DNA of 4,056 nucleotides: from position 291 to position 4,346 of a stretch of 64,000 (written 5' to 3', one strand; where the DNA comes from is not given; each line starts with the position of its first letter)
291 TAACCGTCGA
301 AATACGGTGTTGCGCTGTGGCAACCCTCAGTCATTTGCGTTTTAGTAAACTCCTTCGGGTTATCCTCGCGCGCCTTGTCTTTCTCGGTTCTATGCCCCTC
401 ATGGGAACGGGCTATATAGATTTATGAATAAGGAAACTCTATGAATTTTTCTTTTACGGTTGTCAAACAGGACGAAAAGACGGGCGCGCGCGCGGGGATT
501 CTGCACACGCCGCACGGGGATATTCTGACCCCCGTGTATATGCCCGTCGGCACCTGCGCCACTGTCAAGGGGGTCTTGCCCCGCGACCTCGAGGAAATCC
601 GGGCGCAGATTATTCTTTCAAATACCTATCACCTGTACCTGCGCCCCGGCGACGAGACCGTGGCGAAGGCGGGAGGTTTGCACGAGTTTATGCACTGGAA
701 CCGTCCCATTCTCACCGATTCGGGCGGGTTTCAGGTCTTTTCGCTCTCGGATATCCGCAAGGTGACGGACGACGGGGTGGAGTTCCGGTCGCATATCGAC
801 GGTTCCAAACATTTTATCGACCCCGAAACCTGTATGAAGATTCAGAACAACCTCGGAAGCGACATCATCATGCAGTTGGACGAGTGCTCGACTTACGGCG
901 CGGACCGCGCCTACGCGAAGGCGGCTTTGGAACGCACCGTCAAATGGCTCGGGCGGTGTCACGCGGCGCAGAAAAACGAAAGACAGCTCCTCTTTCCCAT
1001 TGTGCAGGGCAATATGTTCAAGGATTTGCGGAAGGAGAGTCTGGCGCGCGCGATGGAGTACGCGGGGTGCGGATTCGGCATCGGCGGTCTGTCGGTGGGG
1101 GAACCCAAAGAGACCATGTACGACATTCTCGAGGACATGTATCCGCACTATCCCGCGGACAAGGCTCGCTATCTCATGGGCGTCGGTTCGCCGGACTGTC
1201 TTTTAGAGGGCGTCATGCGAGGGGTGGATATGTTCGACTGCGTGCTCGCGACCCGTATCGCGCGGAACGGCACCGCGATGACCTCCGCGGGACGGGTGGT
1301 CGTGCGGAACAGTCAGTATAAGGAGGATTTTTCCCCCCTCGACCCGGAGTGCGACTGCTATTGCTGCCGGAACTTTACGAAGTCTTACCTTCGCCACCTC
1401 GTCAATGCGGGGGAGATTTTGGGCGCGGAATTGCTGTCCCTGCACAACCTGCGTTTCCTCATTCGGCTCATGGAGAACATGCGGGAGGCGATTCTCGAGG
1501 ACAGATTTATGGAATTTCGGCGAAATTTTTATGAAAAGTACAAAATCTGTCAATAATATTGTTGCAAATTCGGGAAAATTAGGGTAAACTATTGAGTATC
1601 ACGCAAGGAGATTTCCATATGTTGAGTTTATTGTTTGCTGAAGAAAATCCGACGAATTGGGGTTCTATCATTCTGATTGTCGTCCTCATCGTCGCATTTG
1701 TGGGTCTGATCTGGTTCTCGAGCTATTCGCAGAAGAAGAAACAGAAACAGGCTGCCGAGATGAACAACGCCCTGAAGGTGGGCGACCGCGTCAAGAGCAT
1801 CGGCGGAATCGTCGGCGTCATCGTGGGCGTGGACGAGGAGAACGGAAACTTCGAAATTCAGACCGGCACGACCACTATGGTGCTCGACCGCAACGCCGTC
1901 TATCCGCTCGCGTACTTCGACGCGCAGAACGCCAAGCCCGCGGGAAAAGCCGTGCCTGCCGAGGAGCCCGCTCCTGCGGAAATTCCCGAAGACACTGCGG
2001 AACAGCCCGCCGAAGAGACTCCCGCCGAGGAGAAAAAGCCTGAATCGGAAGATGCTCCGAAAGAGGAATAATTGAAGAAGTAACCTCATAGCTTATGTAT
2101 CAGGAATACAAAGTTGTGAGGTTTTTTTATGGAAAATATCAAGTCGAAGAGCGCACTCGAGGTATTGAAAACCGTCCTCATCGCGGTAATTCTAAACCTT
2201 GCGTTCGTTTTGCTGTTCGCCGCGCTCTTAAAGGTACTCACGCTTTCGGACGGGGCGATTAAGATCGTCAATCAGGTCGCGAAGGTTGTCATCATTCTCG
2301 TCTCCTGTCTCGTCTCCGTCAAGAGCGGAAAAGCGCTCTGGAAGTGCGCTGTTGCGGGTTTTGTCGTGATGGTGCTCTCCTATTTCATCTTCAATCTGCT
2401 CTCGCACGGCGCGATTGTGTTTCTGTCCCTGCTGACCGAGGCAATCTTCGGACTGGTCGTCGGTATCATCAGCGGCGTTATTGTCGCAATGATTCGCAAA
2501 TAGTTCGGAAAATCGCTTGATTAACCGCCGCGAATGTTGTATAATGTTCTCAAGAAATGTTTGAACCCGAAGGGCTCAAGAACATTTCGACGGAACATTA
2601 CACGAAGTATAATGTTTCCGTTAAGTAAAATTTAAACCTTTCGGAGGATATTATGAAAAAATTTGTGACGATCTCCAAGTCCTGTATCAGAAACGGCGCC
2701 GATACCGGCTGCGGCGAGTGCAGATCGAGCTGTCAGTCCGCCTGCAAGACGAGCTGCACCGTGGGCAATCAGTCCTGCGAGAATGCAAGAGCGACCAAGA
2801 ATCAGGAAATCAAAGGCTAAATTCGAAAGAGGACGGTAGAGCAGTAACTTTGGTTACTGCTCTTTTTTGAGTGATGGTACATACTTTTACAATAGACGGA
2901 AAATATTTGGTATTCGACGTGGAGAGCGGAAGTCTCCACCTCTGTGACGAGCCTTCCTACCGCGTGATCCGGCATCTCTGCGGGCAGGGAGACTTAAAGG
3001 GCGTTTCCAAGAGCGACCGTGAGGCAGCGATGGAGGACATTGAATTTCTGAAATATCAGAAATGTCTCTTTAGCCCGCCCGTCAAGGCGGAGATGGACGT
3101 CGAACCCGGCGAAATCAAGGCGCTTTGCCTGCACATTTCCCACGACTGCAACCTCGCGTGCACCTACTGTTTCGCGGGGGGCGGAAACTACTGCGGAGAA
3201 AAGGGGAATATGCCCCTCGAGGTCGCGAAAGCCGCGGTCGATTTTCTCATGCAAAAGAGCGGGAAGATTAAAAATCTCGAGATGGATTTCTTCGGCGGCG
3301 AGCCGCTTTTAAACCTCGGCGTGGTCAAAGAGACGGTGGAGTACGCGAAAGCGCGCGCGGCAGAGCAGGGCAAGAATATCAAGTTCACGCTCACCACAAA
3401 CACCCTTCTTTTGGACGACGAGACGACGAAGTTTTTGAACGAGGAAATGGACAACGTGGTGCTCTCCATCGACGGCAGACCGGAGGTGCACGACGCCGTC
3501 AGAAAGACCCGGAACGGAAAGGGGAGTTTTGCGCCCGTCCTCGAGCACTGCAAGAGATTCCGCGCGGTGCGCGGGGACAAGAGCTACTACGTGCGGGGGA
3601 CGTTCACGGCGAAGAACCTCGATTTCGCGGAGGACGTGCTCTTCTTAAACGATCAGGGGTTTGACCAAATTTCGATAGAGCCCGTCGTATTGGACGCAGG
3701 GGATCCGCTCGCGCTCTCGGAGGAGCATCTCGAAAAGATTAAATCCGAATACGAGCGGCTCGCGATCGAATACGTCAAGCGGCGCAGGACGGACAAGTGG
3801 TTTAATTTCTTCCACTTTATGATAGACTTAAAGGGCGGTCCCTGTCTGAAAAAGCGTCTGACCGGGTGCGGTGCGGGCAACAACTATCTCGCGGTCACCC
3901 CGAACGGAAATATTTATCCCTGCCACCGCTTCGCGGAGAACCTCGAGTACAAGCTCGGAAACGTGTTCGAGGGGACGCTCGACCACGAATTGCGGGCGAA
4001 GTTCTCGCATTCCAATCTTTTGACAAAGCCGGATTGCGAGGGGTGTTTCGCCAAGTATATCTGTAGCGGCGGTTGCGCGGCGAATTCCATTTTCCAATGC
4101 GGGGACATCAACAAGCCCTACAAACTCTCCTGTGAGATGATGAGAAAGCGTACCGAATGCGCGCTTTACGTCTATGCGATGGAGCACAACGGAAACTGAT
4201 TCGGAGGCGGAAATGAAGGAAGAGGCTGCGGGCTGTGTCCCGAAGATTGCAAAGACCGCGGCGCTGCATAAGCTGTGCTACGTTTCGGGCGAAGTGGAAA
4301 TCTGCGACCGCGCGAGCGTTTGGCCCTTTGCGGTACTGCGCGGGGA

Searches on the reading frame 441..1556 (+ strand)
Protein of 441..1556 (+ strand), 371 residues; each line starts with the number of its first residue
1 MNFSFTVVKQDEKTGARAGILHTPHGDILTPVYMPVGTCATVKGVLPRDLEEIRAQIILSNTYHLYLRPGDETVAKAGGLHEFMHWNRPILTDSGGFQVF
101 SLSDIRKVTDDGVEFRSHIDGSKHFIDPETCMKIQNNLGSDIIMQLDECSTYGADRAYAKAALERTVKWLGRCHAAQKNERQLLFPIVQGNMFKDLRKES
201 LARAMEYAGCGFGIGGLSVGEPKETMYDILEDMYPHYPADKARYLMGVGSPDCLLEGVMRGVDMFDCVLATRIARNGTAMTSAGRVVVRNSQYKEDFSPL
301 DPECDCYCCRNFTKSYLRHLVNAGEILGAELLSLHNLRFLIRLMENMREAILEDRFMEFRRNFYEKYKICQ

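Call 17: search_protein_families(library=pfam, proteins=[window:441-1553:+])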
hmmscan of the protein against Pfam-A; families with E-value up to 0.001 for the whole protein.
window:441-1553:+ (371 aa): 1 family
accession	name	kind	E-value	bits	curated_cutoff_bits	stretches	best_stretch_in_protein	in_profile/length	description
PF01702.25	TGT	-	1.4e-160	534.6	26.3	1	15-368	2-356/357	Queuine tRNA-ribosyltransferase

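Call 56: find_encoding_contigs(protein=window:441-1556:+, flank=10000, max_places=4)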
Protein window:441-1556:+ (371 aa): 21 contigs read that carry it; 4 places shown.
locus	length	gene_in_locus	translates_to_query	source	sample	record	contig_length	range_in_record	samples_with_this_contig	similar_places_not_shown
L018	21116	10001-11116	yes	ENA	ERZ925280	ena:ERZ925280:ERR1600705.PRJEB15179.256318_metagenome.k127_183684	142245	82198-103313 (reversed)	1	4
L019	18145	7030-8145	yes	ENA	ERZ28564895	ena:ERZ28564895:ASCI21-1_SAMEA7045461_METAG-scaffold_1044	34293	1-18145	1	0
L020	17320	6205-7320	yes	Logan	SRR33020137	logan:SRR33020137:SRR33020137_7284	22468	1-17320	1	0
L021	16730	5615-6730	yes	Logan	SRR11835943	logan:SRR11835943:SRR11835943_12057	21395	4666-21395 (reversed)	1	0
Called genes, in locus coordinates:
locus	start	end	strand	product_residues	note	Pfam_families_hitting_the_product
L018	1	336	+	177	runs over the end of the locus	PF05198:IF3_N, PF00707:IF3_C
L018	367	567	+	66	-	PF01632:Ribosomal_L35p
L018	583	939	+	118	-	PF00453:Ribosomal_L20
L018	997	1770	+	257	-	PF22435:MRM3-like_sub_bind, PF00588:SpoU_methylase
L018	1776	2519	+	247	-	PF20772:TACO1_YebC_N, PF01709:Transcrip_reg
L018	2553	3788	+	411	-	PF00171:Aldedh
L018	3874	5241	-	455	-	PF00206:Lyase_1, PF14698:ASL_C2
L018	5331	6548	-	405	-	PF00764:Arginosuc_synth, PF20979:Arginosuc_syn_C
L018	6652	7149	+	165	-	PF02075:RuvC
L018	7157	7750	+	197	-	PF01330:RuvA_N, PF00633:HHH (faint), PF14520:HHH_5, PF07499:RuvA_C (weak)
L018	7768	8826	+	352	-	PF01078:Mg_chelatase (faint), PF05496:RuvB_N, PF00004:AAA, PF07728:AAA_5, PF17864:AAA_lid_4, PF05491:WHD_RuvB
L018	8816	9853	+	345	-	PF02547:Queuosine_synth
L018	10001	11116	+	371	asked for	PF01702:TGT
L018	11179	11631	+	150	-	PF02699:YajC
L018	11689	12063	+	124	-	-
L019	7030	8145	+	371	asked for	PF01702:TGT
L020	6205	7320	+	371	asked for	PF01702:TGT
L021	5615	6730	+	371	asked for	PF01702:TGT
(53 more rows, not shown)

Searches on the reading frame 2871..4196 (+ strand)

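Call 17: search_protein_families(library=pfam, proteins=[window:2871-4196:+])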
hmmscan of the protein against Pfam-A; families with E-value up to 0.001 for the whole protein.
window:2871-4196:+ (442 aa): 3 families
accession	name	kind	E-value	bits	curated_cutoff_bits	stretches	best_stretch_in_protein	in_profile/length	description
PF04055.27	Radical_SAM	-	1.3e-16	61.6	29.5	1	89-236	3-142/166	Radical SAM superfamily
PF13353.11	Fer4_12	-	2.2e-11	44.7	22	1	86-219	8-131/137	4Fe-4S single cluster domain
PF13186.11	SPASM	-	7.7e-07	29.8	21.5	1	333-377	1-46/67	Iron-sulfur cluster-binding domain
